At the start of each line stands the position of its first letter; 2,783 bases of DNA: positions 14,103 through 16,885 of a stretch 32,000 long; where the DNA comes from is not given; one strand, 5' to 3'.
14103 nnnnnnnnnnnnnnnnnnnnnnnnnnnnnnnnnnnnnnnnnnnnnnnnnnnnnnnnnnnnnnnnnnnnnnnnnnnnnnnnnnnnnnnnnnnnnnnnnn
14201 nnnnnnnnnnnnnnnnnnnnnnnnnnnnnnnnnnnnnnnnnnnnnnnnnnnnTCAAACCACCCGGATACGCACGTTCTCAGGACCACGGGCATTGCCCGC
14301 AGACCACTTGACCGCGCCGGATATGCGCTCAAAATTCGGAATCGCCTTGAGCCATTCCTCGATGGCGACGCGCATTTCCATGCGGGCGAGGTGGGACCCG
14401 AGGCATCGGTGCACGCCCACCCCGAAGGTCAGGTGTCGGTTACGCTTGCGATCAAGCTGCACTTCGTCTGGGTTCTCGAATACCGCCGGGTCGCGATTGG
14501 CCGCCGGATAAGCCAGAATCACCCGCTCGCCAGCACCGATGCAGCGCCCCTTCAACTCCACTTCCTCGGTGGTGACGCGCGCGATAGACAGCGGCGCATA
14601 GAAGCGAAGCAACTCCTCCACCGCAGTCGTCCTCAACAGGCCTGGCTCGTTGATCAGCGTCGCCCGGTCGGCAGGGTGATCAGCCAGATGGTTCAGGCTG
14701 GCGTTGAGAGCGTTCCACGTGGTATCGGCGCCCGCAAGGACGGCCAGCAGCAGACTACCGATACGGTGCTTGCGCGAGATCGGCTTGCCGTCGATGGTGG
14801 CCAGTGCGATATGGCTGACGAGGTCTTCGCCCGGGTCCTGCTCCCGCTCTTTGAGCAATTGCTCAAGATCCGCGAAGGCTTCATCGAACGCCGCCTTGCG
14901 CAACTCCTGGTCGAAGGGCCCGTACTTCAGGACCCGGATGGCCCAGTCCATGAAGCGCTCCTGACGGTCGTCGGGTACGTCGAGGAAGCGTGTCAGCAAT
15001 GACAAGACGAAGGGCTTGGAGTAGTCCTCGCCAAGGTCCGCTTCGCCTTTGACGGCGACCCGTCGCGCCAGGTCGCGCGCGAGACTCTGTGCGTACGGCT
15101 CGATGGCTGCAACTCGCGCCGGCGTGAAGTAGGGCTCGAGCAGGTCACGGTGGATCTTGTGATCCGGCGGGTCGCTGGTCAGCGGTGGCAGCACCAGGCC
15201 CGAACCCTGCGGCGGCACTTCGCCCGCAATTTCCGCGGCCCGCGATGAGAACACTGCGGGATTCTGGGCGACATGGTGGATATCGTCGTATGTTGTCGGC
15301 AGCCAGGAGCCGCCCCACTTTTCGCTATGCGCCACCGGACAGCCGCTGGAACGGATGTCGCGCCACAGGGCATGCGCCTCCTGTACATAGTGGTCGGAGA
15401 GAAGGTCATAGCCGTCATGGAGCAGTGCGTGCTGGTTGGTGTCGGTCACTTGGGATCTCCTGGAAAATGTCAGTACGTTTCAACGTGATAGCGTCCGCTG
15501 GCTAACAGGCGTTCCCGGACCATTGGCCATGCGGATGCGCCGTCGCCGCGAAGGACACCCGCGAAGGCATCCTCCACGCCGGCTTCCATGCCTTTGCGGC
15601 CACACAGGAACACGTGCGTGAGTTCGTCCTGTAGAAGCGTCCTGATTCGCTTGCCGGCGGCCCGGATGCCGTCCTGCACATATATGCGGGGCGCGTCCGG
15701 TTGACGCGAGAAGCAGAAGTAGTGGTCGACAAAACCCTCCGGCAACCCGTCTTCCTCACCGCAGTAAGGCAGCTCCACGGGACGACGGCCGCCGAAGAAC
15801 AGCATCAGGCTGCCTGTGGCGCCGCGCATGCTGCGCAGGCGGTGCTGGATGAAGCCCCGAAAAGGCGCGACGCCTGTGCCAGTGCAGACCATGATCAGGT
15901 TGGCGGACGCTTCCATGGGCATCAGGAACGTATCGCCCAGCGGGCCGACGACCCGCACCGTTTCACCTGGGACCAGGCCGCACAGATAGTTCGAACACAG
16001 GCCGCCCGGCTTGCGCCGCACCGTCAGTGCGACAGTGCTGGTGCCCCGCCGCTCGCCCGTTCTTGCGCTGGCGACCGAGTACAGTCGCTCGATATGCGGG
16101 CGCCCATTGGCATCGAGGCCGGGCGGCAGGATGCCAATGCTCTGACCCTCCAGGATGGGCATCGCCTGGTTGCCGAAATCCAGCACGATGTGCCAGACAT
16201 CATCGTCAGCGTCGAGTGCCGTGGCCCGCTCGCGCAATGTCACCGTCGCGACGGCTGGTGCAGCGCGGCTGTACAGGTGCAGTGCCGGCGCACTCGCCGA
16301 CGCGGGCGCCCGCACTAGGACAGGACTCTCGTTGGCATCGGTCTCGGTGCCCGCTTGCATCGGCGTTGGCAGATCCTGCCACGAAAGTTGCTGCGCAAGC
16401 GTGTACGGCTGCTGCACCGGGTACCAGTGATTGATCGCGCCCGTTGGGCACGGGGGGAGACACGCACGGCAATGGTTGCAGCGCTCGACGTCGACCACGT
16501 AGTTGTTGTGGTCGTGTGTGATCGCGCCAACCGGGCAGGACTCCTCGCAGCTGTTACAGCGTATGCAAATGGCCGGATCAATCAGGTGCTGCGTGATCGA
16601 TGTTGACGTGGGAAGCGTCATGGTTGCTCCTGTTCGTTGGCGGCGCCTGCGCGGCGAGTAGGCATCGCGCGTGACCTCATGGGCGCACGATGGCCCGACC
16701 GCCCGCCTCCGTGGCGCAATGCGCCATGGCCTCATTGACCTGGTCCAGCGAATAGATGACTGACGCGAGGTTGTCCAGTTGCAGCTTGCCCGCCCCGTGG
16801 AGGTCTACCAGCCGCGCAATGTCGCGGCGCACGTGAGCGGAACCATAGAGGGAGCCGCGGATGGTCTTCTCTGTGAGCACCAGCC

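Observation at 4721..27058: Two-armed ~22-kb catabolic supercluster that does not match a textbook pathway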

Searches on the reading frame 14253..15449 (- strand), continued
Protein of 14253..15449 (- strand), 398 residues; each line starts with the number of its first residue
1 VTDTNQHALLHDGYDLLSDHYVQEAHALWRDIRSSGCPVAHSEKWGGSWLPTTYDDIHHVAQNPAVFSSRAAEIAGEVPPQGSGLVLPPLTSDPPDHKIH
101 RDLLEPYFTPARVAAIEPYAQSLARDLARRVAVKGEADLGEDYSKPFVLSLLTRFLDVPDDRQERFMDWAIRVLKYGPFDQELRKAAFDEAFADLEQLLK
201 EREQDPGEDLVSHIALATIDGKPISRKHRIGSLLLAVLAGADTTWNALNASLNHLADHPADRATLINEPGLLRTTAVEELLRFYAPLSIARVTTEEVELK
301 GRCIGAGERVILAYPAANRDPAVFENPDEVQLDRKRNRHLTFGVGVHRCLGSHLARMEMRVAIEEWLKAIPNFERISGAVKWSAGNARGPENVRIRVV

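Call 20: find_encoding_contigs(protein=P0080, flank=10000, max_places=1)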
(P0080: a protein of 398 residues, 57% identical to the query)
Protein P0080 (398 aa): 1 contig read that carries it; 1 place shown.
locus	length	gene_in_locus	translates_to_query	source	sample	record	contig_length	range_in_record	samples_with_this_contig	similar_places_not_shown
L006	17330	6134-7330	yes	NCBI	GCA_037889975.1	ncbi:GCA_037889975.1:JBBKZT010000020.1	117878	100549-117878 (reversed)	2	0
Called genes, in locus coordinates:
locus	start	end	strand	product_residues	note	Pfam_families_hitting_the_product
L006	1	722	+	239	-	PF13276:HTH_21, PF00665:rve, PF13683:rve_3, PF13333:rve_2 (weak)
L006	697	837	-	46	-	PF00126:HTH_1 (weak)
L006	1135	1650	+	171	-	PF07702:UTRA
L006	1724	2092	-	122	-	-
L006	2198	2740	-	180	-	PF11136:DUF2889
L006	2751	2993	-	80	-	-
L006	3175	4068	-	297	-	PF07848:PaaX, PF20803:PaaX_M, PF08223:PaaX_C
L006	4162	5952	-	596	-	PF00501:AMP-binding, PF13193:AMP-binding_C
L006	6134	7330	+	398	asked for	PF00067:p450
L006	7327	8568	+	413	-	PF13534:Fer4_17 (faint), PF00037:Fer4 (weak), PF13237:Fer4_10 (weak), PF14697:Fer4_21, PF12838:Fer4_7 (weak), PF13187:Fer4_9, PF00970:FAD_binding_6 (weak), PF00175:NAD_binding_1, +4 more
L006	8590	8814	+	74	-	PF13370:Fer4_13, PF13459:Fer4_15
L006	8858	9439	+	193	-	PF11136:DUF2889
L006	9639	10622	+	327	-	PF03401:TctC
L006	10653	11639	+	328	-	PF23213: (weak)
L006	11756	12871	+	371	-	PF01636:APH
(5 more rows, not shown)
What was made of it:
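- Closest known: Benzoyl-CoA oxygenase reductase BoxA. Different: The gene sits between a P450 and an ADH, and in Variovorax it sits between the P450 and its ferredoxin (call 20).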

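Call 21: find_encoding_contigs(protein=P0072, flank=10000, max_places=1)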
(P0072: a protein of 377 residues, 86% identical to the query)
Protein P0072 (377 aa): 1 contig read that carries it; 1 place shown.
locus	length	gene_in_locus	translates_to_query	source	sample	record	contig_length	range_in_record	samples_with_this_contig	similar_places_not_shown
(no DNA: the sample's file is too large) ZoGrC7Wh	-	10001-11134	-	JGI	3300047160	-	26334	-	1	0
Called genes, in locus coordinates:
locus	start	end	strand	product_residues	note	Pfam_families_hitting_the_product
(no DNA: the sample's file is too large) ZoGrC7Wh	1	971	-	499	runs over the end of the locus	PF00171:Aldedh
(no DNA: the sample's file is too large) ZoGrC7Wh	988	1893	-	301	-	PF03446:NAD_binding_2, PF03807:F420_oxidored (weak), PF14833:NAD_binding_11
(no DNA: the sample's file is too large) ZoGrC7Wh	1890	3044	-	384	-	PF02515:CoA_transf_3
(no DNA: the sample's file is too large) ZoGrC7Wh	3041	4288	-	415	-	PF02515:CoA_transf_3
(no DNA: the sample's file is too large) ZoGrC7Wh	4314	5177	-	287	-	PF01734:Patatin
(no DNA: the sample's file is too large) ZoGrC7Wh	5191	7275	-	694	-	PF00743:FMO-like, PF07992:Pyr_redox_2, PF13434:Lys_Orn_oxgnase (faint), PF13450:NAD_binding_8, PF13738:Pyr_redox_3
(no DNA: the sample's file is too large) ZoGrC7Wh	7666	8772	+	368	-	PF08240:ADH_N, PF00107:ADH_zinc_N, PF13602:ADH_zinc_N_2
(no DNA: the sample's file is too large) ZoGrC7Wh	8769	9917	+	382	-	PF00037:Fer4 (weak), PF12797:Fer4_2 (faint), PF12837:Fer4_6 (faint), PF13237:Fer4_10, PF14697:Fer4_21 (weak), PF12838:Fer4_7, PF13187:Fer4_9 (weak), PF00175:NAD_binding_1, +2 more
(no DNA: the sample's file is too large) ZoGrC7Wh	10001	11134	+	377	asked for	PF00067:p450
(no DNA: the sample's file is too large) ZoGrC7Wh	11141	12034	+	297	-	PF00378:ECH_1, PF16113:ECH_2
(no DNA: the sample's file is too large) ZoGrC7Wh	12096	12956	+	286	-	PF00378:ECH_1, PF16113:ECH_2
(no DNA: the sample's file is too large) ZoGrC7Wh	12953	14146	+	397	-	PF02515:CoA_transf_3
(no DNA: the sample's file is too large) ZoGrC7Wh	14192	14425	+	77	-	PF13459:Fer4_15, PF13370:Fer4_13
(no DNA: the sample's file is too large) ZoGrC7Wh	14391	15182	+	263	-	PF00378:ECH_1, PF16113:ECH_2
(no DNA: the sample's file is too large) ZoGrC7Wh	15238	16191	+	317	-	PF00126:HTH_1, PF03466:LysR_substrate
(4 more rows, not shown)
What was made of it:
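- It is also present in a metagenome contig whose P450 is 86% identical (call 21).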

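Call 22: find_encoding_contigs(protein=P0076, flank=10000, max_places=1)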
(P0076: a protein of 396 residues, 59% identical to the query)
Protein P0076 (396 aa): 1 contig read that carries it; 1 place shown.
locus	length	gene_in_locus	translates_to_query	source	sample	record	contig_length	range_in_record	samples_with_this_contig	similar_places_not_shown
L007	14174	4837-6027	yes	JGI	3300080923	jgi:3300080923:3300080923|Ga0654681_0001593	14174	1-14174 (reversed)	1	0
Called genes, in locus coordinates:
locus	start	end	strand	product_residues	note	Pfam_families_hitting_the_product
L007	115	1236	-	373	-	PF08240:ADH_N, PF16912:Glu_dehyd_C, PF00107:ADH_zinc_N, PF13602:ADH_zinc_N_2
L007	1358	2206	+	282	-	PF00378:ECH_1, PF16113:ECH_2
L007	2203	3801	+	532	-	PF00501:AMP-binding, PF13193:AMP-binding_C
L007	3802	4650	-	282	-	PF07848:PaaX, PF20803:PaaX_M, PF08223:PaaX_C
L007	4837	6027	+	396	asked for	PF00067:p450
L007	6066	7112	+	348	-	PF03401:TctC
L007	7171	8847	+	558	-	PF12838:Fer4_7 (weak), PF00037:Fer4 (weak), PF07992:Pyr_redox_2, PF13450:NAD_binding_8 (faint)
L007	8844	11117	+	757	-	PF04879:Molybdop_Fe4S4, PF00384:Molybdopterin, PF01568:Molydop_binding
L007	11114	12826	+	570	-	PF00501:AMP-binding, PF13193:AMP-binding_C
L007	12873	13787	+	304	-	PF00561:Abhydrolase_1, PF12146:Hydrolase_4, PF12697:Abhydrolase_6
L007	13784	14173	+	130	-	?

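Call 50: find_encoding_contigs(protein=P0134, flank=10000, max_places=1)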
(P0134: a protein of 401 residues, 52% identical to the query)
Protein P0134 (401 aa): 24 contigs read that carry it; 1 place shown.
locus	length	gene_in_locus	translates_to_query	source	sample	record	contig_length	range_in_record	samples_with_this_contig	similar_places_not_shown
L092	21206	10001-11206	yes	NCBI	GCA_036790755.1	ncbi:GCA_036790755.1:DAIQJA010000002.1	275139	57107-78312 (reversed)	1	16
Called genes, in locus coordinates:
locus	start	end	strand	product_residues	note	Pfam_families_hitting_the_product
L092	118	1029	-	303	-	-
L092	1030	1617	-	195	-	-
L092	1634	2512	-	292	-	PF00378:ECH_1, PF16113:ECH_2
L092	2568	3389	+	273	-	PF00378:ECH_1, PF16113:ECH_2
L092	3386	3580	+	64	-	PF13459:Fer4_15, PF13370:Fer4_13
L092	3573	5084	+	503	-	PF00501:AMP-binding, PF13193:AMP-binding_C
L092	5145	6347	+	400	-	PF00067:p450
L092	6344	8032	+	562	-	PF00501:AMP-binding, PF13193:AMP-binding_C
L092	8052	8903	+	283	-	PF07848:PaaX, PF20803:PaaX_M, PF08223:PaaX_C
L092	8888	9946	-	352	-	PF00753:Lactamase_B, PF21221:B_lactamase-like_C (weak)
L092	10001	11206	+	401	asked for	PF00067:p450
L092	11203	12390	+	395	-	PF02515:CoA_transf_3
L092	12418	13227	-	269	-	PF00106:adh_short, PF08659:KR, PF13561:adh_short_C2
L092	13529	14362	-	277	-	PF07848:PaaX, PF20803:PaaX_M, PF08223:PaaX_C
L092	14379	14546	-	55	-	-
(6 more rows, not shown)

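Call 52: find_related_loci(query=A4, collection=metagenome_contigs, flank=10000)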
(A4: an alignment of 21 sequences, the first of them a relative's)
Query A4 (398 aa) in metagenome_contigs; peptide patterns used: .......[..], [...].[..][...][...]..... (x = any residue, [..] = any of these).
600 stretches matched a pattern (row limit reached: there are more); 552 encode a relative of the query (tblastn E <= 1e-3); the best 80 are kept; 80 distinct loci.
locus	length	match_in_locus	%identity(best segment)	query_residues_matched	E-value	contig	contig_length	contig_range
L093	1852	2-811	87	129-398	8e-170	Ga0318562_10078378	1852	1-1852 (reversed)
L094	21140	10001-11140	54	11-393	9e-137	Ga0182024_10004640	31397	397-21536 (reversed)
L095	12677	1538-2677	54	11-393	4e-135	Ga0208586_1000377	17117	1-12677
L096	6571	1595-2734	54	11-393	5e-135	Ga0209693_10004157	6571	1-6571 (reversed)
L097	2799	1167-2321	51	12-397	2e-137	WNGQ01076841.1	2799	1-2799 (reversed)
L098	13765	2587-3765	52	1-397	6e-131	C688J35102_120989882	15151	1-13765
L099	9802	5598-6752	51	12-397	5e-131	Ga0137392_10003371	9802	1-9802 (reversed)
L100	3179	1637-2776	54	12-393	7e-136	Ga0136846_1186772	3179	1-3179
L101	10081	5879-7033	51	12-397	6e-130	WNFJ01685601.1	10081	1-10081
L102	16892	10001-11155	51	12-397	4e-130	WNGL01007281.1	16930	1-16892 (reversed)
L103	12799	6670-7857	51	1-398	2e-128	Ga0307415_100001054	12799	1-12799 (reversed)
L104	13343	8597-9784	51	1-398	2e-128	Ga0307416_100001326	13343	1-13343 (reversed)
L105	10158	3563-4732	51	8-398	1e-126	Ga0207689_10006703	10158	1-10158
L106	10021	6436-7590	50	12-397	7e-121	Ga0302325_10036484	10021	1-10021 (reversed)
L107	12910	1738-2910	49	5-397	4e-120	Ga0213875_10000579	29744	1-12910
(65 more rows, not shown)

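Call 71: search_dna_similar(query=P0001, collection=plasmids, mode=protein, max_evalue=1e-60, max_rows=25)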
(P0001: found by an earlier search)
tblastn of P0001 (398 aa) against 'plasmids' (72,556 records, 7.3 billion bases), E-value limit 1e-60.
Records with a match: 2; places in all: 2; records where one place covers at least 80% of the query: 2.
Best place of each record, by identity: 90-95% 1; <60% 1.
By first word of the organism name: Cupriavidus 1; Nonomuraea 1.
By predicted mobility (MOB-suite, as given by PLSDB): non-mobilizable 2.
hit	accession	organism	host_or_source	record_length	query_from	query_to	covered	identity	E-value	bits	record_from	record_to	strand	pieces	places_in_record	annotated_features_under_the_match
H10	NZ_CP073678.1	Cupriavidus sp. KK10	Isolate,A bacterial consortium from ...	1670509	1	398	100%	92.2%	0e+0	757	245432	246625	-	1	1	none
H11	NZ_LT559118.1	Nonomuraea gerenzanensis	-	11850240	37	397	91%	39.8%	8e-74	257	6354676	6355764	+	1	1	none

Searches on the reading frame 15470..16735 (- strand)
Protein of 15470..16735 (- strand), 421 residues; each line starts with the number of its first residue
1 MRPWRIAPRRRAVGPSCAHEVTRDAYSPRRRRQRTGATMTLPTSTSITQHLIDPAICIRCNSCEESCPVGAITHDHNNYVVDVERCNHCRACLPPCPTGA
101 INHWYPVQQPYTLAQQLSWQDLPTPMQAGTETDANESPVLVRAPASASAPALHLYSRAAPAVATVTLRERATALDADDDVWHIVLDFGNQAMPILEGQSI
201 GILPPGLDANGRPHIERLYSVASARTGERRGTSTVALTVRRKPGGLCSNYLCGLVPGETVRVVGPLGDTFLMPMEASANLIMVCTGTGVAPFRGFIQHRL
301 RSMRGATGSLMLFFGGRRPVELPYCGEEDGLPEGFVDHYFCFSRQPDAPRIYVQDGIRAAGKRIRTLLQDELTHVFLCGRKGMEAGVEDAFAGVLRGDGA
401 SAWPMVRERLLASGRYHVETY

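Call 4: search_protein_families(library=pfam, proteins=[window:15470-16735:-])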
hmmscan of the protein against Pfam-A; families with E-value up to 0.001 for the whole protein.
window:15470-16735:- (421 aa): 15 families
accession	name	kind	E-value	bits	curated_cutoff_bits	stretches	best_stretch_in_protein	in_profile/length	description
PF00037.32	Fer4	-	2.2e-12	46.7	21.1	2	52-73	3-24/24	4Fe-4S binding domain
PF00175.26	NAD_binding_1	-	2e-11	45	22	1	282-388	1-108/109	Oxidoreductase NAD-binding domain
PF12837.12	Fer4_6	-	1e-08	35.2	25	1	52-72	4-24/24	4Fe-4S binding domain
PF12838.12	Fer4_7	-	4.6e-08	33.8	27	1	57-100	2-52/52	4Fe-4S dicluster domain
PF13183.11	Fer4_8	-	7.3e-08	33.3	27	0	83-116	2-35/68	4Fe-4S dicluster domain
PF12797.12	Fer4_2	-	1.3e-07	31.6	24.5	0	51-69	4-22/22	4Fe-4S binding domain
PF13484.11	Fer4_16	-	1.7e-07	32.4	30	0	57-86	2-29/66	4Fe-4S double cluster binding domain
PF13237.11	Fer4_10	-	1.9e-07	31.3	25.5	1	51-97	3-53/53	4Fe-4S dicluster domain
PF13187.11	Fer4_9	-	2e-07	31.4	27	1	57-101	2-52/52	4Fe-4S dicluster domain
PF14697.11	Fer4_21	-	5e-07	30.2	35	1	52-101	3-57/59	4Fe-4S dicluster domain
PF13534.11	Fer4_17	-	1.3e-06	29.3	22.2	0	85-122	1-34/61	4Fe-4S dicluster domain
PF00970.30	FAD_binding_6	-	1.1e-05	26.2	21.1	1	180-268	16-96/99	Oxidoreductase FAD-binding domain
PF25160.1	LdpA_Fe-S-bd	-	0.0003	20.9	27.6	1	54-102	2-44/49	LdpA Fe-S cluster-binding domain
PF12800.12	Fer4_4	-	0.00041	20.9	24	0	55-70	2-17/17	4Fe-4S binding domain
PF12798.12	Fer4_3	-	0.0007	20.7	27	0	57-71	1-15/15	4Fe-4S binding domain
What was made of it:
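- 15470..16621 (-): Fusion of a 2x[4Fe-4S] ferredoxin domain with a plant-type FNR (BoxA architecture). Inferred to be the P450 reductase. Call 4.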

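Call 7: search_protein_families(library=ncbifam, proteins=[window:15470-16735:-], max_evalue=1e-10)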
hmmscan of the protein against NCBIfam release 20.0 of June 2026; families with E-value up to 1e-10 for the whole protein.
window:15470-16735:- (421 aa): 7 families
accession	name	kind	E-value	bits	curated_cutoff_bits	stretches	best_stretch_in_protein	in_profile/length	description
TIGR03224.1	benzo_boxA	equivalog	9.5e-129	429.9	459.2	2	141-421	123-411/411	benzoyl-CoA 2,3-epoxidase subunit BoxA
NF045929.1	FNRPetHCyano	equivalog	1.5e-53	182.1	600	1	147-421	116-411/411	ferredoxin--NADP reductase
NF058510.1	bifunc_CpcD_PetH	exception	4.4e-53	180.5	635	1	120-421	84-405/405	bifunctional rod-capping linker CpcD/ferredoxin--NADP reductase PetH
NF004859.0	PRK06214.1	equivalog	7.8e-28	97.4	432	1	217-401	326-516/539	sulfite reductase subunit alpha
TIGR01931.1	cysJ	equivalog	4.7e-27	94.8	668.15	1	212-400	379-573/597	assimilatory sulfite reductase (NADPH) flavoprotein subunit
NF008197.0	PRK10953.1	equivalog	2.3e-23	82.4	838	1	212-400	383-577/601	NADPH-dependent assimilatory sulfite reductase flavoprotein subunit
NF058577.1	FdxA_fam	equivalog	1.1e-11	44.8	65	1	57-100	9-52/52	4Fe-4S ferredoxin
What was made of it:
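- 15470..16621 (-): TIGR03224 BoxA scores 430 bits, below its cut-off of 459 (call 7).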

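Call 31: search_solved_structures(query=window:15470-16621:-, max_evalue=0.00001)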
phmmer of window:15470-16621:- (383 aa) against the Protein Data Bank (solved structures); distinct sequences matched with E-value up to 0.00001: 134 (the best 60 are shown).
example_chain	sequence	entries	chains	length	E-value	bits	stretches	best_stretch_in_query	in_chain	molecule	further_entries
2xnc_A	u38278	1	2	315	6.1e-48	167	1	117-383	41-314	FERREDOXIN--NADP REDUCTASE, LEAF ISOZYME, CHLOROPLASTIC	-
1gaq_A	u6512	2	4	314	3.7e-44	154.6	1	111-383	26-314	FERREDOXIN-NADP+ REDUCTASE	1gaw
3w5u_A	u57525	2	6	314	4.1e-44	154.4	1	112-383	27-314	Ferredoxin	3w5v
8hfq_m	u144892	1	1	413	5.1e-44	154.1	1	109-383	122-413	Ferredoxin--NADP reductase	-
1quf_A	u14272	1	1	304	7e-43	150.4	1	107-383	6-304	FERREDOXIN-NADP+ REDUCTASE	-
1sm4_A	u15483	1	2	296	1.1e-42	149.7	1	120-383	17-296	chloroplast ferredoxin-NADP+ oxidoreductase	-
1e63_A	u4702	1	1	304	1.3e-42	149.5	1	107-383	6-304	FERREDOXIN-NADP+ REDUCTASE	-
1qg0_A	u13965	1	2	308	1.8e-42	149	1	117-383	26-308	PROTEIN (FERREDOXIN:NADP+ REDUCTASE)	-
1e64_A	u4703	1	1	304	1.8e-42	149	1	107-383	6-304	FERREDOXIN-NADP+ REDUCTASE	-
1e62_A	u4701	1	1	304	1.8e-42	149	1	107-383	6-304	FERREDOXIN-NADP+ REDUCTASE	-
1gjr_A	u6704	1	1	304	1.8e-42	149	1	107-383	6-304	FERREDOXIN-NADP REDUCTASE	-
3mhp_A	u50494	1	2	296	1.9e-42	148.9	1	120-383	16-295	Ferredoxin--NADP reductase, leaf isozyme, chloroplastic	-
1h85_A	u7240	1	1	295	2.2e-42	148.8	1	114-383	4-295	FERREDOXIN--NADP REDUCTASE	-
1que_A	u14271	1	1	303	2.2e-42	148.7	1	111-383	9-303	FERREDOXIN--NADP+ REDUCTASE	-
1ogj_A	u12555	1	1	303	2.2e-42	148.7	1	111-383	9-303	FERREDOXIN--NADP+ REDUCTASE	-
4dqk_A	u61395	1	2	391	9.7e-22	80.8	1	179-347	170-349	Bifunctional P-450/NADPH-P450 reductase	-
4dql_A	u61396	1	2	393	9.9e-22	80.7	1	179-347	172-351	Bifunctional P-450/NADPH-P450 reductase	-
8dme_A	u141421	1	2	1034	6.1e-21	78.1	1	179-347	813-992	Bifunctional cytochrome P450/NADPH--P450 reductase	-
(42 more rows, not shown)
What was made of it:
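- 15470..16621 (-): The FNR domain matches solved FNRs at 1e-48 (call 31).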
